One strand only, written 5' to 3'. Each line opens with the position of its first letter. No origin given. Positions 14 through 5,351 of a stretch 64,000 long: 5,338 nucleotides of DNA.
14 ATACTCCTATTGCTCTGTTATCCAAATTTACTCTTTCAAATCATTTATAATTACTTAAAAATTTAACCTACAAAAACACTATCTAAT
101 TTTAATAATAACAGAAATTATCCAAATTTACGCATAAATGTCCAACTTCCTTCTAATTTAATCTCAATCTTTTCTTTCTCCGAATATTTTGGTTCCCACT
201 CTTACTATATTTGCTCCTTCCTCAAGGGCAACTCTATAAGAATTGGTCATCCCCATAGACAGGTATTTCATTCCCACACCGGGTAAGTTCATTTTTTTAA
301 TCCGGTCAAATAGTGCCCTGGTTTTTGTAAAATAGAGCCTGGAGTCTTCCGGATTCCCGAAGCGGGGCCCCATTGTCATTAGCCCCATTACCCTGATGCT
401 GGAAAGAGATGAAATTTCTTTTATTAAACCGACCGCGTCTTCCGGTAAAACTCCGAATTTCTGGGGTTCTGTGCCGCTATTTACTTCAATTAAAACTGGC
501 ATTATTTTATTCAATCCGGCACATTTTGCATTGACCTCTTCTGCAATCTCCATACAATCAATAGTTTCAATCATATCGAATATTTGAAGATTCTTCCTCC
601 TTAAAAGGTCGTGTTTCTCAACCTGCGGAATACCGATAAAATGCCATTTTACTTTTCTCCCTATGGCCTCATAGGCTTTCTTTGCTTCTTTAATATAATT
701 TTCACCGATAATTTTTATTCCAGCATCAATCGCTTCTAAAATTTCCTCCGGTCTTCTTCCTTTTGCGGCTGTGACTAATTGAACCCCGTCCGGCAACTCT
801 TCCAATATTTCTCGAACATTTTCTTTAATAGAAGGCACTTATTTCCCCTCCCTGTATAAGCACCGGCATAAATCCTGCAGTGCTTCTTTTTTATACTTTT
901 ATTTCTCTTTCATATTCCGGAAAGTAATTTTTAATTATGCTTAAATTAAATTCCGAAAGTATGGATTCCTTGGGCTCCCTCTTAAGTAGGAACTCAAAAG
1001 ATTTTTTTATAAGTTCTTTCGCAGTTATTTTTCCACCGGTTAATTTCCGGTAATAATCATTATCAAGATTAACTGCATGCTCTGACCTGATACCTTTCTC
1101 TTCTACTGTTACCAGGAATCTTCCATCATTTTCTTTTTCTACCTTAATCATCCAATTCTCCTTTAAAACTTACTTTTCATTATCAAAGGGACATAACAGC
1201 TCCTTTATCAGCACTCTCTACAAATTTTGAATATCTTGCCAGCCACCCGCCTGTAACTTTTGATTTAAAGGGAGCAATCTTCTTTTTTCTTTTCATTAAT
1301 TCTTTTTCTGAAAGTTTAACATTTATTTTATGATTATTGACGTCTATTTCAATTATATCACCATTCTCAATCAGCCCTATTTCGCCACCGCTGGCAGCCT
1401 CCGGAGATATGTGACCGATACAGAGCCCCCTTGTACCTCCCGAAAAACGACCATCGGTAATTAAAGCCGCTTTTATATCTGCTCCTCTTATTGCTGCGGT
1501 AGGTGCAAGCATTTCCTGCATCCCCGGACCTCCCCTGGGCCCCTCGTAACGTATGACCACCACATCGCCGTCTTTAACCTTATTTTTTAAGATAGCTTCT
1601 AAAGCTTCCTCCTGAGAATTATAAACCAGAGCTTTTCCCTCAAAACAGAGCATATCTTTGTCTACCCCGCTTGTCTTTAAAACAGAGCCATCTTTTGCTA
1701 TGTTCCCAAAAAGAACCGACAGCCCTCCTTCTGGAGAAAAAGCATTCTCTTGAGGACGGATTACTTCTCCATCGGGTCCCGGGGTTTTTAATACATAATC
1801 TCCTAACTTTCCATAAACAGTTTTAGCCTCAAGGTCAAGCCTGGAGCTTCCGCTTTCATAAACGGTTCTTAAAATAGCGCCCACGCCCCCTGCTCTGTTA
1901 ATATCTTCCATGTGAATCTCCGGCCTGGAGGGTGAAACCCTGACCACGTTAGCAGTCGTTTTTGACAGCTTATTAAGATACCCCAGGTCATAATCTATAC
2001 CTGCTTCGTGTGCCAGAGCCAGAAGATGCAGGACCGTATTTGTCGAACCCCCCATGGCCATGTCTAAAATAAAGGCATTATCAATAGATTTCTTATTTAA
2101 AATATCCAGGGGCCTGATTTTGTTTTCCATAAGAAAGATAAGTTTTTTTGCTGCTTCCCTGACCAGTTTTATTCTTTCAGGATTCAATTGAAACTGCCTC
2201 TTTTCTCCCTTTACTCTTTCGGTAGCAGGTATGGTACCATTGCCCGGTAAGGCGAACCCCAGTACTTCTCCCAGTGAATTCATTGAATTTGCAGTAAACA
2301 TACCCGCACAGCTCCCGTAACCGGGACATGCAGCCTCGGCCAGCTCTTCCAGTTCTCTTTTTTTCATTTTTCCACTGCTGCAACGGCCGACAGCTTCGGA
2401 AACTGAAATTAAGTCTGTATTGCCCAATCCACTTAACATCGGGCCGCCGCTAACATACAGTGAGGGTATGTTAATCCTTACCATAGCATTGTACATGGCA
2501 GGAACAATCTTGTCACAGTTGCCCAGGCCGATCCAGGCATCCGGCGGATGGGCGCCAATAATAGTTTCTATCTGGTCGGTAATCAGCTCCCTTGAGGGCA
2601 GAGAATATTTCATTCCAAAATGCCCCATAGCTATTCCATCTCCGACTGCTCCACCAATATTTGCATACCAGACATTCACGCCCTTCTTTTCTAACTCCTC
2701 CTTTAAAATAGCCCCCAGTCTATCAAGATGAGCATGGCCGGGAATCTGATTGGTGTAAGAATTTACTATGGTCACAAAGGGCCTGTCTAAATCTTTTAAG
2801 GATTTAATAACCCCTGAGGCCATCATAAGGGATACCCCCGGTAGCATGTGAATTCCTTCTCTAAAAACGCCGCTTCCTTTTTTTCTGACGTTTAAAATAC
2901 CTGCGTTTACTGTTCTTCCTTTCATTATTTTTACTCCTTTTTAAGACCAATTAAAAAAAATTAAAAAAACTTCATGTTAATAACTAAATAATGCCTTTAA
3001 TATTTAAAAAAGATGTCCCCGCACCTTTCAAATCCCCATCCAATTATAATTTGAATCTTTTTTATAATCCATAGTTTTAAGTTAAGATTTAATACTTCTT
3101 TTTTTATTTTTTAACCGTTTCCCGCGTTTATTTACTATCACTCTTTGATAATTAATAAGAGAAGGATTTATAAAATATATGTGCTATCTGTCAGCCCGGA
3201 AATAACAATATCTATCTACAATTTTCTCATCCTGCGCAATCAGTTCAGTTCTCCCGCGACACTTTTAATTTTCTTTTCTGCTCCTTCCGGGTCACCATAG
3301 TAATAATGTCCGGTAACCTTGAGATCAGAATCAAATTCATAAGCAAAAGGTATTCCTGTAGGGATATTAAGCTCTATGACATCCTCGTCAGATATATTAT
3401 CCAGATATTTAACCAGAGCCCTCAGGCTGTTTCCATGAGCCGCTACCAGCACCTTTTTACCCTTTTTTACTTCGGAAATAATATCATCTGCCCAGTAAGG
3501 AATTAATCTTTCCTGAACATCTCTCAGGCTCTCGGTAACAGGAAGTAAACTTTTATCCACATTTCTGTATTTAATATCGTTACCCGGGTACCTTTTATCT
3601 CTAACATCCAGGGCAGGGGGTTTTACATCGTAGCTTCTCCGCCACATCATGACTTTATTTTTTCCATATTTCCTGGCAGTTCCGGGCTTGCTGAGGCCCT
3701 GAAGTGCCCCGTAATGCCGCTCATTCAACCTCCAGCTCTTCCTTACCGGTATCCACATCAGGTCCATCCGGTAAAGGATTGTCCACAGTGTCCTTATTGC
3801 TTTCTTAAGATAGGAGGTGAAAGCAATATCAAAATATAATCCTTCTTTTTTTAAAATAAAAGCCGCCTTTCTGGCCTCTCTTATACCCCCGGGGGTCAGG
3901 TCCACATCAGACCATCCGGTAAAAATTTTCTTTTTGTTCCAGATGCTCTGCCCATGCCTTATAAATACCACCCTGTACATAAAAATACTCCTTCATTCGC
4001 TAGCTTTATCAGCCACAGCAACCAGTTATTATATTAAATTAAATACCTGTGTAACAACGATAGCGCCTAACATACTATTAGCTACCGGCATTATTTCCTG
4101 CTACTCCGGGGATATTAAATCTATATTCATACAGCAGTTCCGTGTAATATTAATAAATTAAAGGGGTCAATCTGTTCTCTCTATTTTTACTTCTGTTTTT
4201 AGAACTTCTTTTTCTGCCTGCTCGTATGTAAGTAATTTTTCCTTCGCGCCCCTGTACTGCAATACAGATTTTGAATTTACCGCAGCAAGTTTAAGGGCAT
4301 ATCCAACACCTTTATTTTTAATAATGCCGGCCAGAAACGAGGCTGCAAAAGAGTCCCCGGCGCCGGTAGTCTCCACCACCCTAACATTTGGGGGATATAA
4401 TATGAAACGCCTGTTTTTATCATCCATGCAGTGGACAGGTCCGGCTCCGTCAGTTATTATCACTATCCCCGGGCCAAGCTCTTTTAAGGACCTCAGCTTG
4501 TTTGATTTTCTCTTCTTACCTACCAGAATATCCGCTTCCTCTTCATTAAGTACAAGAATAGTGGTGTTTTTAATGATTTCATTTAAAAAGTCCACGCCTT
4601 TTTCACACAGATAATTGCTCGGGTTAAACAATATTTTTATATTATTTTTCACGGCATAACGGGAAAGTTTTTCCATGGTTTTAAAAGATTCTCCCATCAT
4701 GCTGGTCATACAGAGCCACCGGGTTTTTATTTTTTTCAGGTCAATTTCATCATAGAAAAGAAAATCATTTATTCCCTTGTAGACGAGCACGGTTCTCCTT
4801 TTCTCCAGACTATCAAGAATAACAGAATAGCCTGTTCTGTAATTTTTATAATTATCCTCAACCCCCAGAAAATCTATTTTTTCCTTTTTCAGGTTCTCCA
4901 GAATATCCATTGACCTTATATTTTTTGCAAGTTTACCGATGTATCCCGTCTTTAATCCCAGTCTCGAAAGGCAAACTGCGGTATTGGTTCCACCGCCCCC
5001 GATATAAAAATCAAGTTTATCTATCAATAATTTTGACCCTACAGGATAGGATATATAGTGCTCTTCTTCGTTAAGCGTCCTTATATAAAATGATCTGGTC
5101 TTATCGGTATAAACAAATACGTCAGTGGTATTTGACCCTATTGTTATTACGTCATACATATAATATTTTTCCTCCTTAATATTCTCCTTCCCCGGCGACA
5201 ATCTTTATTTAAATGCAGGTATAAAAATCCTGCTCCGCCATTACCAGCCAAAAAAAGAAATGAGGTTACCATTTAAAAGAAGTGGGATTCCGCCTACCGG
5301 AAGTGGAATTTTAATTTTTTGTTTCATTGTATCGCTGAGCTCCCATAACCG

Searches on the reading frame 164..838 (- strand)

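Call 48: search_protein_families(library=pfam, proteins=[window:164-838:-], max_evalue=0.00001)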
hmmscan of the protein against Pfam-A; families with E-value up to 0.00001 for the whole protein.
window:164-838:- (224 aa): 1 family
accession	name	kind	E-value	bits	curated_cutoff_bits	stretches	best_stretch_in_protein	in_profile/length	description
PF01168.26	Ala_racemase_N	-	6e-19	69.1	24.1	1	3-222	5-219/220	Alanine racemase, N-terminal domain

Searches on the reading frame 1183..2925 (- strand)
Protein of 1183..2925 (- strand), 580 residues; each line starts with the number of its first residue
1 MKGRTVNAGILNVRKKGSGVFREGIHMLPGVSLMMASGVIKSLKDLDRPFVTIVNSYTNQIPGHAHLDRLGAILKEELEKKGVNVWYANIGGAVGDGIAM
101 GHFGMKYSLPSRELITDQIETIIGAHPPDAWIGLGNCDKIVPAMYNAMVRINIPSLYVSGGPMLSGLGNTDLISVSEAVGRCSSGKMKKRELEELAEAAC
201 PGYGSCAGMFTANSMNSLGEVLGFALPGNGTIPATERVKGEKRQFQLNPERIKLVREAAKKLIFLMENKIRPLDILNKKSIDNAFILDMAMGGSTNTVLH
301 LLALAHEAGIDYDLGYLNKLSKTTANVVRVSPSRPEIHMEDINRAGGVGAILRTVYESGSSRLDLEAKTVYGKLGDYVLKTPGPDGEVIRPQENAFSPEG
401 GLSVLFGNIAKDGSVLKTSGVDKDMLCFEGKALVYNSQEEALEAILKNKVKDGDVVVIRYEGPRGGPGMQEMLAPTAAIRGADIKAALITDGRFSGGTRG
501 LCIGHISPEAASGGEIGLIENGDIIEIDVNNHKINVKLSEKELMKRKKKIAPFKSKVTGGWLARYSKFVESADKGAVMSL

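Call 48: search_protein_families(library=pfam, proteins=[window:1183-2925:-], max_evalue=0.00001)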
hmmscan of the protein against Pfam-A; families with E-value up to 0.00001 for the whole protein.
window:1183-2925:- (580 aa): 2 families
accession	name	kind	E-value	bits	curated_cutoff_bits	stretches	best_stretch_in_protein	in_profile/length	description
PF00920.27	ILVD_EDD_N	-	8.3e-102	341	27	1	48-373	1-311/316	Dihydroxy-acid/6-phosphogluconate dehydratase N-terminal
PF24877.1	ILV_EDD_C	-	4.9e-75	251.6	27.7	1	387-576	1-191/191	Dihydroxy-acid/6-phosphogluconate dehydratase C-terminal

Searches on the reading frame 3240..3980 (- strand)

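Call 48: search_protein_families(library=pfam, proteins=[window:3240-3980:-], max_evalue=0.00001)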
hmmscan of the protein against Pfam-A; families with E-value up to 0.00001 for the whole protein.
window:3240-3980:- (246 aa): 1 family
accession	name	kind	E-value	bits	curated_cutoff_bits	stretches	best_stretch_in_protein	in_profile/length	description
PF00300.27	His_Phos_1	-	1.6e-30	106.7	21.7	1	4-208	1-173/194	Histidine phosphatase superfamily (branch 1)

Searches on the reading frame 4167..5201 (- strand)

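Call 48: search_protein_families(library=pfam, proteins=[window:4167-5201:-], max_evalue=0.00001)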
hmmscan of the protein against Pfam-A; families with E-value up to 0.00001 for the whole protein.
window:4167-5201:- (344 aa): 1 family
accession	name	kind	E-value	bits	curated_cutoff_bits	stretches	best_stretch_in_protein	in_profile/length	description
PF00294.29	PfkB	-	4e-35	122.1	25.8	1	55-321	24-297/302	pfkB family carbohydrate kinase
